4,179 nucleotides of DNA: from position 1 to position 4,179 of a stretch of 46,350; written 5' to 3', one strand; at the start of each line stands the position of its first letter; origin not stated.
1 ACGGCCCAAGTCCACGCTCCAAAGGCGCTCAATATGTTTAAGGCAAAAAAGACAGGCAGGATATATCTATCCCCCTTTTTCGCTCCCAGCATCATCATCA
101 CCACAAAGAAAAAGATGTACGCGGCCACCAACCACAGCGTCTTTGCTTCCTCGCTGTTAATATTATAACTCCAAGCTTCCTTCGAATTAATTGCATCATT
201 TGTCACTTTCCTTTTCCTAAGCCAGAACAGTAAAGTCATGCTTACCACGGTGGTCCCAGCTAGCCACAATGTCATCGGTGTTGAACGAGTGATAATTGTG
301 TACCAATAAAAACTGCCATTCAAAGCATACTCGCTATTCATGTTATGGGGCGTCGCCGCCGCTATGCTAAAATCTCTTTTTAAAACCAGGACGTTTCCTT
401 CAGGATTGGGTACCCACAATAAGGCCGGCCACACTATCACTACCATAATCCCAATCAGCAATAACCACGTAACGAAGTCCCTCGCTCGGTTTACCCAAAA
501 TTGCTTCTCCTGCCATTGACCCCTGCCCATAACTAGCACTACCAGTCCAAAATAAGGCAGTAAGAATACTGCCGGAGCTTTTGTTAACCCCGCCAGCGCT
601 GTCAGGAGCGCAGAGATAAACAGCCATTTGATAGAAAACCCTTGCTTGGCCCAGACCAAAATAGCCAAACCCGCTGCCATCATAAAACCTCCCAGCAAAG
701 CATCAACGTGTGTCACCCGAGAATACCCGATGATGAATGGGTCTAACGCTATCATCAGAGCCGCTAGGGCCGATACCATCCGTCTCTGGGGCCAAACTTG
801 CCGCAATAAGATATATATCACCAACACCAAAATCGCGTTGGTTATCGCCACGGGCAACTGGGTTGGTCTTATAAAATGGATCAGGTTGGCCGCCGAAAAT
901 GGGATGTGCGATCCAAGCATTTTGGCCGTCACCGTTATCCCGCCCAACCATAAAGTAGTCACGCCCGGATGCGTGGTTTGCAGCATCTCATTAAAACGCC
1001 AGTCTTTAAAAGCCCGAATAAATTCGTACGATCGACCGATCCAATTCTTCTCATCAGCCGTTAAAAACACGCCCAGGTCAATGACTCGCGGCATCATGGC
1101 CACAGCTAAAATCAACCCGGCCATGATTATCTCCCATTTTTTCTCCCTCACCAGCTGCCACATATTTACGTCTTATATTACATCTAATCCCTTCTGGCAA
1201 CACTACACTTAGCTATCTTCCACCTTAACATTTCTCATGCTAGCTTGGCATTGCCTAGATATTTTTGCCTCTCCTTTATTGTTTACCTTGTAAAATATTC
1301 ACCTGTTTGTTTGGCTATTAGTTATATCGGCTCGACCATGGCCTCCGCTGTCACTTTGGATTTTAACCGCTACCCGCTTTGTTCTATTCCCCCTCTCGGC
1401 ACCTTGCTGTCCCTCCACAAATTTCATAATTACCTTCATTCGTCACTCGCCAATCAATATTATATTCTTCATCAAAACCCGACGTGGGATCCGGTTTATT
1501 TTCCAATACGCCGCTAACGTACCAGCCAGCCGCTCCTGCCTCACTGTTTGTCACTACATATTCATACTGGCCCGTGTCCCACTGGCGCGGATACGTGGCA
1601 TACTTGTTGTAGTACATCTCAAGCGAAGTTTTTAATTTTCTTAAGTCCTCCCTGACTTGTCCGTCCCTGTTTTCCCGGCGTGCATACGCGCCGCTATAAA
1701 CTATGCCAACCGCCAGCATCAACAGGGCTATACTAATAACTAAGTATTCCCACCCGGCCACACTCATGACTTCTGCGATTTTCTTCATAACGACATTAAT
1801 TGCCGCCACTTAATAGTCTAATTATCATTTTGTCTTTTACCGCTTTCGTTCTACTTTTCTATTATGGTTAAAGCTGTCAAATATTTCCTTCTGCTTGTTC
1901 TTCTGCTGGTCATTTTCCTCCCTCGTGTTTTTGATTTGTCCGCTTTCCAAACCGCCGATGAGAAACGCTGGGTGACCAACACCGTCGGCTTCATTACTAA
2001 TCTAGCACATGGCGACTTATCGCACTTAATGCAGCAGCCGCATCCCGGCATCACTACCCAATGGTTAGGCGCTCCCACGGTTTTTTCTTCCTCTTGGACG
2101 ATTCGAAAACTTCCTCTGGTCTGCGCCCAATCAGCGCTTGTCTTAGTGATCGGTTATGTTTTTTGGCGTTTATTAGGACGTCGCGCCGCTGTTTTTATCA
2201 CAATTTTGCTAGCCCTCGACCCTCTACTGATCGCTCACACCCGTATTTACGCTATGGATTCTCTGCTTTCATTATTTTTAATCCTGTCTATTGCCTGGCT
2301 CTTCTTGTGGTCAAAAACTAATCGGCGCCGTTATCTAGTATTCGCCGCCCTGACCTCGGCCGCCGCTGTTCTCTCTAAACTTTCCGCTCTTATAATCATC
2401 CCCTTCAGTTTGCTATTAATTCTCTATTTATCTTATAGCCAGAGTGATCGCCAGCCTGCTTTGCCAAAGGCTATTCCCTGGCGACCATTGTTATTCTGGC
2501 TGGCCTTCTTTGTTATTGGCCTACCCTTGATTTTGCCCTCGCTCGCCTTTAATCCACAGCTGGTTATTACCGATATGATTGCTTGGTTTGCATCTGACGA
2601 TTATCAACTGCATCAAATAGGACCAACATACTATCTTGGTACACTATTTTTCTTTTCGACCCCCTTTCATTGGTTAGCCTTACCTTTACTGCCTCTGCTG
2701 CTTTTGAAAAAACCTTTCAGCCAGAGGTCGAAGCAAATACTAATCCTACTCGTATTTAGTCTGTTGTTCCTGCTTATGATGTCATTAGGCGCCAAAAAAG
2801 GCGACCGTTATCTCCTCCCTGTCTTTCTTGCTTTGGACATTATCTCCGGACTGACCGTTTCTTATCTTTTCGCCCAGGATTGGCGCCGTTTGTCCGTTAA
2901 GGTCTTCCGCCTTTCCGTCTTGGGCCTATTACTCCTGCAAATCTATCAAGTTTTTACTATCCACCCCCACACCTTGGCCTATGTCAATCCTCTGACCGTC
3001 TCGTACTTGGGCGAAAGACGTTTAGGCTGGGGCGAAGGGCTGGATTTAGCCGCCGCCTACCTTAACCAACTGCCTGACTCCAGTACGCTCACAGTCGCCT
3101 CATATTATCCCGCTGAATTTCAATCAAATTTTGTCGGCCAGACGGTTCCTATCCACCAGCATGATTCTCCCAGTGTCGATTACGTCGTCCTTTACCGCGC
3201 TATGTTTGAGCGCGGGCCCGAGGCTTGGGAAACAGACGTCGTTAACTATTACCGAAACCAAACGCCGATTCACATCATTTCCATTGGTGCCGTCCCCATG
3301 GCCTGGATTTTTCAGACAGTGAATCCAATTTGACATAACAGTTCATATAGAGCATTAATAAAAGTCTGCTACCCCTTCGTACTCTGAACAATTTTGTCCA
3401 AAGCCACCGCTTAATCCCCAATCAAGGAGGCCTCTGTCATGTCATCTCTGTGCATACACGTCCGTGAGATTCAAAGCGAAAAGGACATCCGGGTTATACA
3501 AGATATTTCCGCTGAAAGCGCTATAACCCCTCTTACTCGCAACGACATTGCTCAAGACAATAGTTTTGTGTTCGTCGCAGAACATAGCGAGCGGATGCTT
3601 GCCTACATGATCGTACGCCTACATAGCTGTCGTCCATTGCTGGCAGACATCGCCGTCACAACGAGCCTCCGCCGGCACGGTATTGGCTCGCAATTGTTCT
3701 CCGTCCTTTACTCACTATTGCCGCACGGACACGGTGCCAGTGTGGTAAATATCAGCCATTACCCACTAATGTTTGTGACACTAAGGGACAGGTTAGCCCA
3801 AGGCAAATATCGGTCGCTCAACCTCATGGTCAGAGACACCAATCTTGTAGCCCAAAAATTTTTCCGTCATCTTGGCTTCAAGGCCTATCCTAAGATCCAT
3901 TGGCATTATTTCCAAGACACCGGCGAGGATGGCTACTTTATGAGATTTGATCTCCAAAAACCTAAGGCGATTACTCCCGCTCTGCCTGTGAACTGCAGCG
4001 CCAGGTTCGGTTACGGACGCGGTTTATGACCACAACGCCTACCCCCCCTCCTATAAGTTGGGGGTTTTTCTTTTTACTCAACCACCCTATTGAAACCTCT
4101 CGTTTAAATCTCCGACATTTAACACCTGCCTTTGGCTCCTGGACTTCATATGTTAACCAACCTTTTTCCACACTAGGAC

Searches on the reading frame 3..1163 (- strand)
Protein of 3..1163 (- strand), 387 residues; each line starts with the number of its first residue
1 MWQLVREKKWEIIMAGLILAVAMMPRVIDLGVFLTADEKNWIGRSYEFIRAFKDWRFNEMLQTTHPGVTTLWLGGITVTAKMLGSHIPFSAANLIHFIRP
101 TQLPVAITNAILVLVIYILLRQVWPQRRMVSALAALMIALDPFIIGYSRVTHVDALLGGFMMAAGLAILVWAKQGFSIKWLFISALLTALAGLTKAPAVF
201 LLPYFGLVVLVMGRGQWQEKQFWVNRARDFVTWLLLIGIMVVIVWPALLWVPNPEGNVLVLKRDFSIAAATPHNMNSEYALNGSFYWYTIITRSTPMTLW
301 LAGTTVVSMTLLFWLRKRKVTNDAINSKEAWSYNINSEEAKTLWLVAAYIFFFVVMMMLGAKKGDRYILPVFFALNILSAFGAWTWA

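Call 53: search_protein_families(library=ncbifam, proteins=[window:3-1163:-], max_evalue=0.001)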
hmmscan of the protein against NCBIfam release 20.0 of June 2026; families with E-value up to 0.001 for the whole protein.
window:3-1163:- (387 aa): 0 families

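Call 55: search_protein_families(library=pfam, proteins=[window:3-1163:-], max_evalue=0.1)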
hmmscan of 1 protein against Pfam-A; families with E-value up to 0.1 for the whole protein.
window:3-1163:- (387 aa): 1 family
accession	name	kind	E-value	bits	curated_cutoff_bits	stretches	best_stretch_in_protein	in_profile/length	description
PF02109.21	DAD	-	0.027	15.3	27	0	286-360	38-109/109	DAD family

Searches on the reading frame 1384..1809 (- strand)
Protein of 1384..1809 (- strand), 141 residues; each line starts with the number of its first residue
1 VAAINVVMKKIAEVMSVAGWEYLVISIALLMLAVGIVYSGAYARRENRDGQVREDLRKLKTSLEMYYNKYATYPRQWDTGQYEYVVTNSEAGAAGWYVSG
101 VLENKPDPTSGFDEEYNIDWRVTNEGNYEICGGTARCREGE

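Call 6: search_protein_families(library=pfam, proteins=[window:1384-1809:-], max_evalue=0.001)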
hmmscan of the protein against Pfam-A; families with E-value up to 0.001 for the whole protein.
window:1384-1809:- (141 aa): 1 family
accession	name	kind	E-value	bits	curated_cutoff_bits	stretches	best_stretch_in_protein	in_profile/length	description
PF08334.16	T2SSG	-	0.00074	20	21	1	50-132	12-89/108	Type II secretion system (T2SS), protein G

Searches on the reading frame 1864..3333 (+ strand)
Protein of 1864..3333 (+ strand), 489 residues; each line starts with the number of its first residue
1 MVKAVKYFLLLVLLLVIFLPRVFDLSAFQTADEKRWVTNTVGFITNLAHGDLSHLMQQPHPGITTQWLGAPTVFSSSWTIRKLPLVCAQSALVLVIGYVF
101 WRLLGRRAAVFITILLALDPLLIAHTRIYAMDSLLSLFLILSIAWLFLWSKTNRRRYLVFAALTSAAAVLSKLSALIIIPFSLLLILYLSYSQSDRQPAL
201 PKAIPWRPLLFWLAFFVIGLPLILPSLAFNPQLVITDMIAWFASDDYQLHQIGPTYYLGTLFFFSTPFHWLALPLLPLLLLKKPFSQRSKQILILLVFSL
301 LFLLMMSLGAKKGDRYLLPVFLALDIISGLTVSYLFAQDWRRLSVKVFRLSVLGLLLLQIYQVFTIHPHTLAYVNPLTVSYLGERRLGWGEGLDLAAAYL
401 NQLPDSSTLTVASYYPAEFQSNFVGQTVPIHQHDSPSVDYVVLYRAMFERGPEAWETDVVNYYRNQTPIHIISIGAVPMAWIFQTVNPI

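Call 6: search_protein_families(library=pfam, proteins=[window:1864-3333:+], max_evalue=0.001)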
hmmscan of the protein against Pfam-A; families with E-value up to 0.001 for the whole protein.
window:1864-3333:+ (489 aa): 2 families
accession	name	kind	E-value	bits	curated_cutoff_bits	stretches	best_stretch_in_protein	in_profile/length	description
PF13231.12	PMT_2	-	2.6e-07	31.4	26.1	1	75-217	19-155/160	Dolichyl-phosphate-mannose-protein mannosyltransferase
PF02366.24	PMT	-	2e-05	24.7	22.7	1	69-230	72-238/245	Dolichyl-phosphate-mannose-protein mannosyltransferase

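Call 35: search_solved_structures(query=window:1864-3333:+, max_evalue=0.1)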
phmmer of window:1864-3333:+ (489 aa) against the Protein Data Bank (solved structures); distinct sequences matched with E-value up to 0.1: 0.

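Call 53: search_protein_families(library=ncbifam, proteins=[window:1864-3333:+], max_evalue=0.001)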
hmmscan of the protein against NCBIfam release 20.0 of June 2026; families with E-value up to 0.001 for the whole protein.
window:1864-3333:+ (489 aa): 1 family
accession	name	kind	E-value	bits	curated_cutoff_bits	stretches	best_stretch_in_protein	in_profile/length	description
TIGR03663.1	TIGR03663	subfamily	2.1e-06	27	126.25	1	78-336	71-340/435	flippase activity-associated protein Agl23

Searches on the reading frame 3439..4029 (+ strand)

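Call 6: search_protein_families(library=pfam, proteins=[window:3439-4029:+], max_evalue=0.001)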
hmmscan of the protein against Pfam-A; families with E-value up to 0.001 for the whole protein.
window:3439-4029:+ (196 aa): 3 families
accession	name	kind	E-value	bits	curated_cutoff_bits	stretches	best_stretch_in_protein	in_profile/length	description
PF13508.13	Acetyltransf_7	-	7.7e-08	33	27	1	41-148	2-83/84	Acetyltransferase (GNAT) domain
PF00583.31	Acetyltransf_1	-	1.6e-06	28.8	20.7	0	34-91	25-85/116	Acetyltransferase (GNAT) family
PF13673.13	Acetyltransf_10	-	1.7e-06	28.5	23.6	0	34-94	23-80/128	Acetyltransferase (GNAT) domain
